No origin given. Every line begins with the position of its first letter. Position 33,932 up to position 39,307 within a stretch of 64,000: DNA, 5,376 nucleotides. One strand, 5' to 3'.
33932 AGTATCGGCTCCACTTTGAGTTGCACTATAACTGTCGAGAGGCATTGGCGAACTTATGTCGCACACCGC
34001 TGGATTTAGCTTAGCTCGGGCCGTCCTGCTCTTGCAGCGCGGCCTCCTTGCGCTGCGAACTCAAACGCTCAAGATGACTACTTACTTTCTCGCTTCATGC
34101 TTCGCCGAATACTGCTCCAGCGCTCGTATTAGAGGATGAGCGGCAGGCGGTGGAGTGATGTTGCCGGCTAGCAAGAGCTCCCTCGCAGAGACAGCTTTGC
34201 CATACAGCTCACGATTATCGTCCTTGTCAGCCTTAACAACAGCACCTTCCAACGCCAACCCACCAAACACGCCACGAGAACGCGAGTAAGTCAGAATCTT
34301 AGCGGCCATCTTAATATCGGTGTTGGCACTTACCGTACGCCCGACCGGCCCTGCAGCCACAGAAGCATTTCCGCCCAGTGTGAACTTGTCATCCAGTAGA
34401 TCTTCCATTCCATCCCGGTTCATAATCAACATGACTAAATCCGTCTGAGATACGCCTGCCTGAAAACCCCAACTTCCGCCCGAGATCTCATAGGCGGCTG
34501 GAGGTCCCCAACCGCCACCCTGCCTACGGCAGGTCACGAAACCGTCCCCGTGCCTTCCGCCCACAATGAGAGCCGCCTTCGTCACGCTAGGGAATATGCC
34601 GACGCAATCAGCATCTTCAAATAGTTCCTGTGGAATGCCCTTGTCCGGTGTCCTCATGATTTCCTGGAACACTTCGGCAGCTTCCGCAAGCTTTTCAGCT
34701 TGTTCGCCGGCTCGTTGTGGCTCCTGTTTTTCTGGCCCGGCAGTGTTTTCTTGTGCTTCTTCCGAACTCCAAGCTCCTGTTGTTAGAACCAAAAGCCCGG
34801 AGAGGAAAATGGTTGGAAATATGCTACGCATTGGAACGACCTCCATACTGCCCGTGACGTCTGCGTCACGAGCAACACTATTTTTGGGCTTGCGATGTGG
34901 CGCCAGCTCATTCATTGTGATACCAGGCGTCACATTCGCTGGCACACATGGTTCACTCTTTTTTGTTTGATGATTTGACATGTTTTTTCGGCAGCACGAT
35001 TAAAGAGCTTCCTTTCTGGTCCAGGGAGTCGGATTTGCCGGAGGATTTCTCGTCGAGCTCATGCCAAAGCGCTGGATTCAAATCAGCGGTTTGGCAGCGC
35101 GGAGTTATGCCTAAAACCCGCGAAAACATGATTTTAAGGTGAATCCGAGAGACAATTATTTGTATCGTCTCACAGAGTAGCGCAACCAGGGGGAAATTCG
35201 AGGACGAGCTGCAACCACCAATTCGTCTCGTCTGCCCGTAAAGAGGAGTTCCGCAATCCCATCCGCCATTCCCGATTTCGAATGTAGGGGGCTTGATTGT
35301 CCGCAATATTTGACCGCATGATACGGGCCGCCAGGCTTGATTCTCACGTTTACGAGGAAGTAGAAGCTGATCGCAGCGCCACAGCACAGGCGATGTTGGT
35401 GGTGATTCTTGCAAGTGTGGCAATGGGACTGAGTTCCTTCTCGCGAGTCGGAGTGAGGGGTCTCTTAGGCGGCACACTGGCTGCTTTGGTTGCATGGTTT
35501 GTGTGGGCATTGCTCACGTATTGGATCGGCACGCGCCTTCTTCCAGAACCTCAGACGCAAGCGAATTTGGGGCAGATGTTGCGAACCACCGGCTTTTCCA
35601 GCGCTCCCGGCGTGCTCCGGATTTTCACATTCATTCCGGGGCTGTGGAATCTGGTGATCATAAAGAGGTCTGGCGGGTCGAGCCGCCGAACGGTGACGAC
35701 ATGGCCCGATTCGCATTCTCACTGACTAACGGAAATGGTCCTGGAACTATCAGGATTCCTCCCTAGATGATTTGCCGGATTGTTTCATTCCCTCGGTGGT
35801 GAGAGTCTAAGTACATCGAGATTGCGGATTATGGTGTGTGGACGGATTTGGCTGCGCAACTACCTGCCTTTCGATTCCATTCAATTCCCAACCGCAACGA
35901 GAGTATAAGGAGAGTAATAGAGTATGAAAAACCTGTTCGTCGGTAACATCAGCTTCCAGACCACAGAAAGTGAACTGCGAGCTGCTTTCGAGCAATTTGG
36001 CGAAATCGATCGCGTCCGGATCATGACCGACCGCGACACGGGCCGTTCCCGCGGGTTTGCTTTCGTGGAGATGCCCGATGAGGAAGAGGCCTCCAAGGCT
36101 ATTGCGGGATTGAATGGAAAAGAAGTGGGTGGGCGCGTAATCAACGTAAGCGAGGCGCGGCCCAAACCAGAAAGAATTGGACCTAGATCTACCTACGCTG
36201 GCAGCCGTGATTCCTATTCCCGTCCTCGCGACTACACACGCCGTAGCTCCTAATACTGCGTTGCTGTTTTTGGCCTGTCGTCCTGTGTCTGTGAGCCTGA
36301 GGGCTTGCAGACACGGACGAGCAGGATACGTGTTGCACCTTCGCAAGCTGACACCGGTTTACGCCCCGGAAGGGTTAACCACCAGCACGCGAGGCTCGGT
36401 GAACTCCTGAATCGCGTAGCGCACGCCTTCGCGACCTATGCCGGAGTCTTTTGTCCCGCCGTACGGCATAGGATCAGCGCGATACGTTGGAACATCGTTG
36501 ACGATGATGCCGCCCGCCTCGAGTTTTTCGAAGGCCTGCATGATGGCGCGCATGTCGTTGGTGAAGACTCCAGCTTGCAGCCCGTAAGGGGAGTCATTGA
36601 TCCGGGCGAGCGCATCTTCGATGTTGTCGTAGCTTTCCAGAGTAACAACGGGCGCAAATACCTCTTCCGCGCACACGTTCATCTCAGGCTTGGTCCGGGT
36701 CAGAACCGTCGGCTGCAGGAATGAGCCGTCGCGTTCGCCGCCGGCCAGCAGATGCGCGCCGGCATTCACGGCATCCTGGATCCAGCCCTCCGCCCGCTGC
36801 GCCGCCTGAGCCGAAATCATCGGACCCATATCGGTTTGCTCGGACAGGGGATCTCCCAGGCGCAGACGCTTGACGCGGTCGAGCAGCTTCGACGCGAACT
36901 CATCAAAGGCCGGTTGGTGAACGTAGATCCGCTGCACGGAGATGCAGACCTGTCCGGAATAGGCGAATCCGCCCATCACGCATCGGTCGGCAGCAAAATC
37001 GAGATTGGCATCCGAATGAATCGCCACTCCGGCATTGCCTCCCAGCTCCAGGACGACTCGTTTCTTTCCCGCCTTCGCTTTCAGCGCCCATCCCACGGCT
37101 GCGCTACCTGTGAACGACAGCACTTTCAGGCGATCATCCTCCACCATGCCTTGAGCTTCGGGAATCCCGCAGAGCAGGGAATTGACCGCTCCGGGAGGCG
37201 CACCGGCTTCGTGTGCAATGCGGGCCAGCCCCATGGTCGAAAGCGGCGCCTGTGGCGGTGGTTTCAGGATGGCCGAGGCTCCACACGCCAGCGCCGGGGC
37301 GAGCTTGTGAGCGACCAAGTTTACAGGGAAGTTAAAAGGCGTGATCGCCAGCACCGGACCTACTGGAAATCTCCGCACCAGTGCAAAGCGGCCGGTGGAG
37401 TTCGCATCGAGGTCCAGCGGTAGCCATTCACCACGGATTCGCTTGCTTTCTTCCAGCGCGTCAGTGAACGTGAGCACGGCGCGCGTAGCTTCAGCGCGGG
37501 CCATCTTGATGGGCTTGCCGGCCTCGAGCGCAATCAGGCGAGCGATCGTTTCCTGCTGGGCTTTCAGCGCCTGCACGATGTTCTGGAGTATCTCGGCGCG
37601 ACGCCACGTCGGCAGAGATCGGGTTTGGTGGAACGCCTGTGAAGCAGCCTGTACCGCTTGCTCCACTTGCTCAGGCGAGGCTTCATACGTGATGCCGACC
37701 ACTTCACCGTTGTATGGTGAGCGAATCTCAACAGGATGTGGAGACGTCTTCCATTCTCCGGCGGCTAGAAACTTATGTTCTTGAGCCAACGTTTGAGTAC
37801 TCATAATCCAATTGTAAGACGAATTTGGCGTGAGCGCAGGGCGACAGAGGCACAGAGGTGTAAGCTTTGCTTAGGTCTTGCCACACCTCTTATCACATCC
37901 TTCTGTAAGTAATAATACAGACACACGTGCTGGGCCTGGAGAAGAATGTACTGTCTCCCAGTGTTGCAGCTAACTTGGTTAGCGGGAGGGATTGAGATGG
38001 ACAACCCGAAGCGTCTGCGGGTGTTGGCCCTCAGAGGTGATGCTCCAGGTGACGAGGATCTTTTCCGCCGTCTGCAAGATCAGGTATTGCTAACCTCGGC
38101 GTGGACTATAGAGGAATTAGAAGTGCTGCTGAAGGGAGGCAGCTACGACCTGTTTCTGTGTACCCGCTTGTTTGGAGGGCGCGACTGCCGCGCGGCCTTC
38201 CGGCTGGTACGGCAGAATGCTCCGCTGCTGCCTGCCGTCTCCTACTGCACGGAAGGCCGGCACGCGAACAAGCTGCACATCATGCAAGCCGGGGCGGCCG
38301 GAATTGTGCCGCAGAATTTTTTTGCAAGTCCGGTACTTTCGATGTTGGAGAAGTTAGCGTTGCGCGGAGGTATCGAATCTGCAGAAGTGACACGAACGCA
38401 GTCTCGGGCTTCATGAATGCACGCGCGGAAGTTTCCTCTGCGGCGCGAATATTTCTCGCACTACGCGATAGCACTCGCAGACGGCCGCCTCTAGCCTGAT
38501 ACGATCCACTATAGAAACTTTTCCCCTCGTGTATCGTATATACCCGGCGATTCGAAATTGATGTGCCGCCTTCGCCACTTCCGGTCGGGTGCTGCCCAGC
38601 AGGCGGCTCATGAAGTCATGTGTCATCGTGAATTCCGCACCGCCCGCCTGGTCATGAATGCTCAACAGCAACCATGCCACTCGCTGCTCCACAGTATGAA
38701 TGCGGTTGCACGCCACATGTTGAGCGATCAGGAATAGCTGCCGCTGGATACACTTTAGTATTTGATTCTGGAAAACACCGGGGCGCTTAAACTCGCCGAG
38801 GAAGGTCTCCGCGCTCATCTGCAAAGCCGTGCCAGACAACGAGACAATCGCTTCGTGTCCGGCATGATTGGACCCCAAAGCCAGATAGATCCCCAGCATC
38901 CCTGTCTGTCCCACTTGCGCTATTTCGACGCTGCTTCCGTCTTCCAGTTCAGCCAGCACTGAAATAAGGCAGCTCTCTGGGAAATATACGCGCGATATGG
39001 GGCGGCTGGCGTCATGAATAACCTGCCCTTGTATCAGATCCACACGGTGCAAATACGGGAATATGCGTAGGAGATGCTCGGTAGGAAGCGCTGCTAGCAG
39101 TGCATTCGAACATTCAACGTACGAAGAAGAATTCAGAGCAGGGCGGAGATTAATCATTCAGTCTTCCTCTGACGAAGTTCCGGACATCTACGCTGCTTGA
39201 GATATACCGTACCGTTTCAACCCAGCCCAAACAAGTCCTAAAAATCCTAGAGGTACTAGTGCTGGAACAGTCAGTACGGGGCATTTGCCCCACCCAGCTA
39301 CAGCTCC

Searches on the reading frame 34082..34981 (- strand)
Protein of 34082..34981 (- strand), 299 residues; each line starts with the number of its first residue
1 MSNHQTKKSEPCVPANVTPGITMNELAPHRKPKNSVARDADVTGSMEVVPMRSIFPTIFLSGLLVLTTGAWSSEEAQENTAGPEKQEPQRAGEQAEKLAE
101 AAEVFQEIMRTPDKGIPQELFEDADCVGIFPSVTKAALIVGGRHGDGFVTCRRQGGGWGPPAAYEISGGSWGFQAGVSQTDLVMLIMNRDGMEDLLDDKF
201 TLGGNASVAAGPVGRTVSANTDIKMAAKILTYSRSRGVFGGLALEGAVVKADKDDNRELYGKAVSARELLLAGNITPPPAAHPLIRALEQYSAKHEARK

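Call 71: search_protein_families(library=pfam, proteins=[window:34082-34981:-], max_evalue=0.00001)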
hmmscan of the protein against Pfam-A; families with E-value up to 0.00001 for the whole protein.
window:34082-34981:- (299 aa): 1 family
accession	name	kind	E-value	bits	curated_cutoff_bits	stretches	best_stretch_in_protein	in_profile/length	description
PF04366.17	Ysc84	-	1.7e-41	141.4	25.1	1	168-291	2-127/127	Las17-binding protein actin regulator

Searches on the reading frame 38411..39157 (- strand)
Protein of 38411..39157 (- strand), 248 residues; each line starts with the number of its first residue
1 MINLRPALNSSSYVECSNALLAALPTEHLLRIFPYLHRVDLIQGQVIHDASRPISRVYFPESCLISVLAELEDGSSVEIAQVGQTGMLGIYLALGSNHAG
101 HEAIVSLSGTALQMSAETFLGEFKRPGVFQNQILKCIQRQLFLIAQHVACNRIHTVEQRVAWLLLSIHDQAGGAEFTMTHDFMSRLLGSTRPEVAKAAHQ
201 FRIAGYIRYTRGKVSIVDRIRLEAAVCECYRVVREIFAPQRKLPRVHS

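Call 71: search_protein_families(library=pfam, proteins=[window:38411-39157:-], max_evalue=0.00001)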
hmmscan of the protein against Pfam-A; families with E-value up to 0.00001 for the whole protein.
window:38411-39157:- (248 aa): 1 family
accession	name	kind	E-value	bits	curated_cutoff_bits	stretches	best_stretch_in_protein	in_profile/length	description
PF13545.12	HTH_Crp_2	-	2e-12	47.3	27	1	158-224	1-69/70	Crp-like helix-turn-helix domain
